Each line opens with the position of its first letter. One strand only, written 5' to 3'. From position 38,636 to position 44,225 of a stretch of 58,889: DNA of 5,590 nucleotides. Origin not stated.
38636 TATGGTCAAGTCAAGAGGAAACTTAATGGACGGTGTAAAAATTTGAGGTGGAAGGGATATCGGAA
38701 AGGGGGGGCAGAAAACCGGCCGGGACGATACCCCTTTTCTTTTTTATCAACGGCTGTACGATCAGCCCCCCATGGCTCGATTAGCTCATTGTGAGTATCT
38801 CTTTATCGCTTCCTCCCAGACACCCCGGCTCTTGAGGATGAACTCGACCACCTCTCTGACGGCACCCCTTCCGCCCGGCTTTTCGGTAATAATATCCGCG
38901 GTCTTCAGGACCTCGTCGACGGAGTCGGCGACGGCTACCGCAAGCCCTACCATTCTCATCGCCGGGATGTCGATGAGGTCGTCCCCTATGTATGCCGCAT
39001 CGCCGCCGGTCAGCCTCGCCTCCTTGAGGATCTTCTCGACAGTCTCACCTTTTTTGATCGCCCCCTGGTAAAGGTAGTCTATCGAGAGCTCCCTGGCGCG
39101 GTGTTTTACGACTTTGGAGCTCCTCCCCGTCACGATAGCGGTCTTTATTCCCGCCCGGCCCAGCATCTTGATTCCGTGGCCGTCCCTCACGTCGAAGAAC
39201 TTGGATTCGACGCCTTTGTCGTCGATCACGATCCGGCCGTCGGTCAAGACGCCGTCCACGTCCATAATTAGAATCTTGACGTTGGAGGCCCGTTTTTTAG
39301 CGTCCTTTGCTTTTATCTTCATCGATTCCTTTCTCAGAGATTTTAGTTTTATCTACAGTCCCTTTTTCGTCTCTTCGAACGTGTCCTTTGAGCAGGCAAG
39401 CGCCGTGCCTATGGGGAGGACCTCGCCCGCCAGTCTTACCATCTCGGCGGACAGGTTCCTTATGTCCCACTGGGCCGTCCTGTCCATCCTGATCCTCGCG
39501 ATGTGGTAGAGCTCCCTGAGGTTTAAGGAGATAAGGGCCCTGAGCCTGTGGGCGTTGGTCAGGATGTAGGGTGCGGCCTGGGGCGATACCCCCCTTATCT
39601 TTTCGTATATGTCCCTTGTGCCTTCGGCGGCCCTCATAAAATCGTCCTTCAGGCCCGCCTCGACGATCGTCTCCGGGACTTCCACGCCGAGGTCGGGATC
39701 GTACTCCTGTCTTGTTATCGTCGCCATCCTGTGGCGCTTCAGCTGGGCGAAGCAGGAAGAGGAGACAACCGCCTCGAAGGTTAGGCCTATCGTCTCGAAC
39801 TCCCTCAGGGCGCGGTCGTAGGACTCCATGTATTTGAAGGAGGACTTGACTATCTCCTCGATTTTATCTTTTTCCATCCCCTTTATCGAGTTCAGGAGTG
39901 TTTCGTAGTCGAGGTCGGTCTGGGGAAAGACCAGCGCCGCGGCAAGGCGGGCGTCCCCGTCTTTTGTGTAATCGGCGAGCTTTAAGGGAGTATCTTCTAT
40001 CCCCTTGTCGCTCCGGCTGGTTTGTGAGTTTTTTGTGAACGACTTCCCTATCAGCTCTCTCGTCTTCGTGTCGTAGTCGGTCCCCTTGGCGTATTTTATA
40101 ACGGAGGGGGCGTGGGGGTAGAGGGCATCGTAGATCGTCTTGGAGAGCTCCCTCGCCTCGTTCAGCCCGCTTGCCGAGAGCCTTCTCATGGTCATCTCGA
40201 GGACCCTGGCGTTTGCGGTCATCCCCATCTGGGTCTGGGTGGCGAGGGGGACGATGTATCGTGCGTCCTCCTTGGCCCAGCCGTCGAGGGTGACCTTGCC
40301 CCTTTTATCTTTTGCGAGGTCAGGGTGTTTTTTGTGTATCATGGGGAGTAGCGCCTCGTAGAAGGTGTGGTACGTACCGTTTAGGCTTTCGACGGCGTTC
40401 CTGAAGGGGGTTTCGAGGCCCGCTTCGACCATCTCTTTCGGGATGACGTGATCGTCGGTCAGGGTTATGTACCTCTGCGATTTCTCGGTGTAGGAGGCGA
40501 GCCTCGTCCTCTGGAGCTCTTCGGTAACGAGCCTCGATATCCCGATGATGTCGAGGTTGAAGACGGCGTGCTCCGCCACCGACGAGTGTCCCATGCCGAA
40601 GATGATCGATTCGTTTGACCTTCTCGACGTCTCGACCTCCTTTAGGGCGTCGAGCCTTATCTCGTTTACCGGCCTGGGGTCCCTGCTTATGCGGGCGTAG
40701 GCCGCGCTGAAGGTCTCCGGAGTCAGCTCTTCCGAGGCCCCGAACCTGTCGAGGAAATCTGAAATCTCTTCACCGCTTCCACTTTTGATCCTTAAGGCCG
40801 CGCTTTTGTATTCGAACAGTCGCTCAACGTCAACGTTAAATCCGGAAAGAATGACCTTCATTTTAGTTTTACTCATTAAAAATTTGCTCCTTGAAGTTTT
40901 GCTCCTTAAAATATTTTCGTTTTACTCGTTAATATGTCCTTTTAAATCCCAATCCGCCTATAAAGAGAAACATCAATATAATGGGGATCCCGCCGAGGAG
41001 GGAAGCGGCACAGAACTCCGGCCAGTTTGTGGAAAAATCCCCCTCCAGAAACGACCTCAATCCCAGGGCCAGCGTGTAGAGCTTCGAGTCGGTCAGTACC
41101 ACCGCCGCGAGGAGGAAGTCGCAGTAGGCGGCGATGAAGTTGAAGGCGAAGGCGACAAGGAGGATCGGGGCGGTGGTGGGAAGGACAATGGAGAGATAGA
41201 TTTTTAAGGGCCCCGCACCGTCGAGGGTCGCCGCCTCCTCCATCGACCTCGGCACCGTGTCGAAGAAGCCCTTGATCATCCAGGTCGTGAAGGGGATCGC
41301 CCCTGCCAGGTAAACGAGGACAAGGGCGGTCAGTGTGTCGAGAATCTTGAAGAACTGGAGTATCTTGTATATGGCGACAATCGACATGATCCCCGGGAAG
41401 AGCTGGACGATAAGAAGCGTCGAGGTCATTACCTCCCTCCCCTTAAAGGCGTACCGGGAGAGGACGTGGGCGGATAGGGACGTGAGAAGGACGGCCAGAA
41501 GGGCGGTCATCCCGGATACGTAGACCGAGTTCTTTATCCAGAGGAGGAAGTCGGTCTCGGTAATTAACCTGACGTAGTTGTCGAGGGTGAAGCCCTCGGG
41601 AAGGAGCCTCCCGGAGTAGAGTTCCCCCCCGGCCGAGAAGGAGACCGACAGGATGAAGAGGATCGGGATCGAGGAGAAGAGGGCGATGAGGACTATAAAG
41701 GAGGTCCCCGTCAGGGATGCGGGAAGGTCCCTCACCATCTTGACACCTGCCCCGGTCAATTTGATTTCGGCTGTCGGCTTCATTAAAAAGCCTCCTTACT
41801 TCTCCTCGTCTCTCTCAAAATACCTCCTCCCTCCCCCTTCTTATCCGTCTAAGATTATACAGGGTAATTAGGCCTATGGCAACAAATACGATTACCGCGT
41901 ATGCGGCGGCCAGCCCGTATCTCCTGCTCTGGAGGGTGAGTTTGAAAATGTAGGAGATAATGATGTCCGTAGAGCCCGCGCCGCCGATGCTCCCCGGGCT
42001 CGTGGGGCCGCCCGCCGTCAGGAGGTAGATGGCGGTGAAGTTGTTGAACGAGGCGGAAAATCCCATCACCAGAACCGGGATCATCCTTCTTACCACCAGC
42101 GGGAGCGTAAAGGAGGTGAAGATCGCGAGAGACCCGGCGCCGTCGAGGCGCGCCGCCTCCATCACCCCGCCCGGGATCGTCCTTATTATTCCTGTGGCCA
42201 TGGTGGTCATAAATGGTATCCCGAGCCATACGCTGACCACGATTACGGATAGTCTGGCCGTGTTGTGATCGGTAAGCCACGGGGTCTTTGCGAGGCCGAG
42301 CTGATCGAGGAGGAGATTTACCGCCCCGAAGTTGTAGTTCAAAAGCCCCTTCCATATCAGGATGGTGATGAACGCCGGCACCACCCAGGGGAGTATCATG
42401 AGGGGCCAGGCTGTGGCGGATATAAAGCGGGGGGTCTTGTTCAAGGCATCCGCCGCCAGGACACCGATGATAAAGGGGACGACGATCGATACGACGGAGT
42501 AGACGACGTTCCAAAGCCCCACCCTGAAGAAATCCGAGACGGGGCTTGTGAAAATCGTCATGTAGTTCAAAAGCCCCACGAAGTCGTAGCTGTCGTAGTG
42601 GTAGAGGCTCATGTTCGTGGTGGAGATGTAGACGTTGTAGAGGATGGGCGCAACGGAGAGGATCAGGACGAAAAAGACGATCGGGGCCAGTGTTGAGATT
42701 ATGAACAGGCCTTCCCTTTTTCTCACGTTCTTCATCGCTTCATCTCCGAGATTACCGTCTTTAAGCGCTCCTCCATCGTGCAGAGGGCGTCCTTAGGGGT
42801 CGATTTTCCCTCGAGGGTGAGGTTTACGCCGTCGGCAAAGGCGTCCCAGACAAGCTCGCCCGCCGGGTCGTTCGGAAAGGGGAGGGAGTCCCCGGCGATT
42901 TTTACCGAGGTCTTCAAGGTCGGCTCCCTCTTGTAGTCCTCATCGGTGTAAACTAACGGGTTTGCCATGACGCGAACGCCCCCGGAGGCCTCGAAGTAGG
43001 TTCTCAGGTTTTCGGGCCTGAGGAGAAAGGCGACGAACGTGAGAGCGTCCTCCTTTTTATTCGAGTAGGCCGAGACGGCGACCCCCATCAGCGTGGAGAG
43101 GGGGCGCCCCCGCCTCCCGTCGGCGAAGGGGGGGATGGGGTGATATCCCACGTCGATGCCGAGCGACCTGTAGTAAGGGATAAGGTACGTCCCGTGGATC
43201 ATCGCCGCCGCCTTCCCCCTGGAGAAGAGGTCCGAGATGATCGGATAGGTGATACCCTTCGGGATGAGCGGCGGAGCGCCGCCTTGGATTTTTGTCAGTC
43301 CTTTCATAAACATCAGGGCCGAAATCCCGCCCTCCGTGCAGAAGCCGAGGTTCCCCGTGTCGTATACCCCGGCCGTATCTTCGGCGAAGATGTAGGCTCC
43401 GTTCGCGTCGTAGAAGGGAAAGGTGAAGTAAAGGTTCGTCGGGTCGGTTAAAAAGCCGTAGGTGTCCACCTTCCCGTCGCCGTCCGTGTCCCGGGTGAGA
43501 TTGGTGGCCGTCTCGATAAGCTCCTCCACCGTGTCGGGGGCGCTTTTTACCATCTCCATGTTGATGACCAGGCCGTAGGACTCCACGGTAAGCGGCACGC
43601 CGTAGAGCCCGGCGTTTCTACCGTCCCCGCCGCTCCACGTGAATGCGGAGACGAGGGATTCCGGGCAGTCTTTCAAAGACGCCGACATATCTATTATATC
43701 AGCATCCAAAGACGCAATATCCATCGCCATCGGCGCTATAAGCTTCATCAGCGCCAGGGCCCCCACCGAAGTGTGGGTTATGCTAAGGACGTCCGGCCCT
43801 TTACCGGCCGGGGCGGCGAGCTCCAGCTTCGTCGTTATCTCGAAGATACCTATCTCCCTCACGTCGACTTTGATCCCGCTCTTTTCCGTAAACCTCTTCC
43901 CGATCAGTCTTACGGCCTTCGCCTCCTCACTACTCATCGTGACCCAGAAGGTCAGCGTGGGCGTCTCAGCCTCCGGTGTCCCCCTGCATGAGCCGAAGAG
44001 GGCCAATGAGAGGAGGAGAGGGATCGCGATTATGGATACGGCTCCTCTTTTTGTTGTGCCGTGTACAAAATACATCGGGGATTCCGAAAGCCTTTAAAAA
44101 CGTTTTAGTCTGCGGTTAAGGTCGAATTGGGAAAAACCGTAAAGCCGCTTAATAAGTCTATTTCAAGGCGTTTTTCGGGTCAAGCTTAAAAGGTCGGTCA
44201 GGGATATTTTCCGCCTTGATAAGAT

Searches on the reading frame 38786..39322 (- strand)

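Call 43: search_protein_families(library=pfam, max_evalue=1e-8, proteins=[window:38786-39322:-])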
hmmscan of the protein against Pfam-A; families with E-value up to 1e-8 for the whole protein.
window:38786-39322:- (178 aa): 2 families
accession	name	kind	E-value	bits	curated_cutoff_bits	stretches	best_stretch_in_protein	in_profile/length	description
PF08282.18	Hydrolase_3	-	7.5e-13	49.2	20.9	1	86-148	183-245/255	haloacid dehalogenase-like hydrolase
PF00702.32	Hydrolase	-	3e-09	38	26.4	0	51-126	107-191/191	haloacid dehalogenase-like hydrolase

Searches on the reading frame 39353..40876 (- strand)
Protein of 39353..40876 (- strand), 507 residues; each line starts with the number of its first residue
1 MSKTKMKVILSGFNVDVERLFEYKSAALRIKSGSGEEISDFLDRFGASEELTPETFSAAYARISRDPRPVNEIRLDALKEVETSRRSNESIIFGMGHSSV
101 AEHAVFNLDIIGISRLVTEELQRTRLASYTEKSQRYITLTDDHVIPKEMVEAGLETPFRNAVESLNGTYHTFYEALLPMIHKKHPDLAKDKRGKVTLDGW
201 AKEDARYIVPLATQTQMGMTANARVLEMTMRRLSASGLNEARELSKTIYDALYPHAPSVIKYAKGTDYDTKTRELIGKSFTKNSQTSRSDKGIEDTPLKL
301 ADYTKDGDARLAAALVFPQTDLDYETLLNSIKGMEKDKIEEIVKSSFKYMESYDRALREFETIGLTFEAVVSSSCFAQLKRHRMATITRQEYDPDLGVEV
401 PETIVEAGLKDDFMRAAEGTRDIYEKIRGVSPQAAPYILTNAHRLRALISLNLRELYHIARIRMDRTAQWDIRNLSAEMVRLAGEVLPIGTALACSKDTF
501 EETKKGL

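Call 43: search_protein_families(library=pfam, max_evalue=1e-8, proteins=[window:39353-40876:-])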
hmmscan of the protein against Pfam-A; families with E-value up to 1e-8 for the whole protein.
window:39353-40876:- (507 aa): 1 family
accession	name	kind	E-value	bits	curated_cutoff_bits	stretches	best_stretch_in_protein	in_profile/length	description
PF02511.20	Thy1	-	2.1e-63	214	24.8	2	52-257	8-190/191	Thymidylate synthase complementing protein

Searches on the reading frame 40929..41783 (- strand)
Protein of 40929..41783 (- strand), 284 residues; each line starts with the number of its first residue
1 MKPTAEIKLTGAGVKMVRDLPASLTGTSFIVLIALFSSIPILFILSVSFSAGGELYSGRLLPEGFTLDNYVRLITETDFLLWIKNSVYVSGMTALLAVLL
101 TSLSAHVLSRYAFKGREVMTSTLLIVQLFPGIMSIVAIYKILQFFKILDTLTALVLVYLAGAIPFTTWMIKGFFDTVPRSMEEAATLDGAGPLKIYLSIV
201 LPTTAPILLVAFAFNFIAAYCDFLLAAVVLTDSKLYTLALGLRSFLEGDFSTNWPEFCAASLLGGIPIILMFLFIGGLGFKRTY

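Call 43: search_protein_families(library=pfam, max_evalue=1e-8, proteins=[window:40929-41783:-])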
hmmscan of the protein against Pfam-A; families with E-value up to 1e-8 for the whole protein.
window:40929-41783:- (284 aa): 1 family
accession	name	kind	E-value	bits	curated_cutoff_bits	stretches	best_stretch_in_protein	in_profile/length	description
PF00528.27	BPD_transp_1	-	1.4e-12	48.2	26.4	1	99-275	3-171/184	Binding-protein-dependent transport system inner membrane component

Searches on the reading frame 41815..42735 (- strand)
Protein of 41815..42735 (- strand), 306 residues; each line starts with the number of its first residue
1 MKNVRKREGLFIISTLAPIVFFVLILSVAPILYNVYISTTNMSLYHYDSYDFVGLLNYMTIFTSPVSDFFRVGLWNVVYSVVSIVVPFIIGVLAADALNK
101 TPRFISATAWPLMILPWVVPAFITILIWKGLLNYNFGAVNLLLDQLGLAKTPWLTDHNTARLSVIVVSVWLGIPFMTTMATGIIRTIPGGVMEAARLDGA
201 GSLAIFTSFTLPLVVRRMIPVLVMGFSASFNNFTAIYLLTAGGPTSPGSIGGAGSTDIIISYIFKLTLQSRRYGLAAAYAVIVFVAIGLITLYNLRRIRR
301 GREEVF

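Call 43: search_protein_families(library=pfam, max_evalue=1e-8, proteins=[window:41815-42735:-])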
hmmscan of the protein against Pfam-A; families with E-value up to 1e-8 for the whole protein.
window:41815-42735:- (306 aa): 1 family
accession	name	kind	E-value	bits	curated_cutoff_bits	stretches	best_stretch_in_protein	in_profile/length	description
PF00528.27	BPD_transp_1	-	1.5e-14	54.6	26.4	1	89-290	3-169/184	Binding-protein-dependent transport system inner membrane component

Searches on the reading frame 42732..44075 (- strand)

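Call 43: search_protein_families(library=pfam, max_evalue=1e-8, proteins=[window:42732-44075:-])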
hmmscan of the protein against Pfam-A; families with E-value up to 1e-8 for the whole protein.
window:42732-44075:- (447 aa): 2 families
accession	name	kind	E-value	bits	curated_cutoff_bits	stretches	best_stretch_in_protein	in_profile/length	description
PF13416.11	SBP_bac_8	-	8.6e-29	101.6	27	1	60-389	4-279/279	Bacterial extracellular solute-binding protein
PF01547.30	SBP_bac_1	-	1.5e-25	91.3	26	1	53-356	9-305/307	Bacterial extracellular solute-binding protein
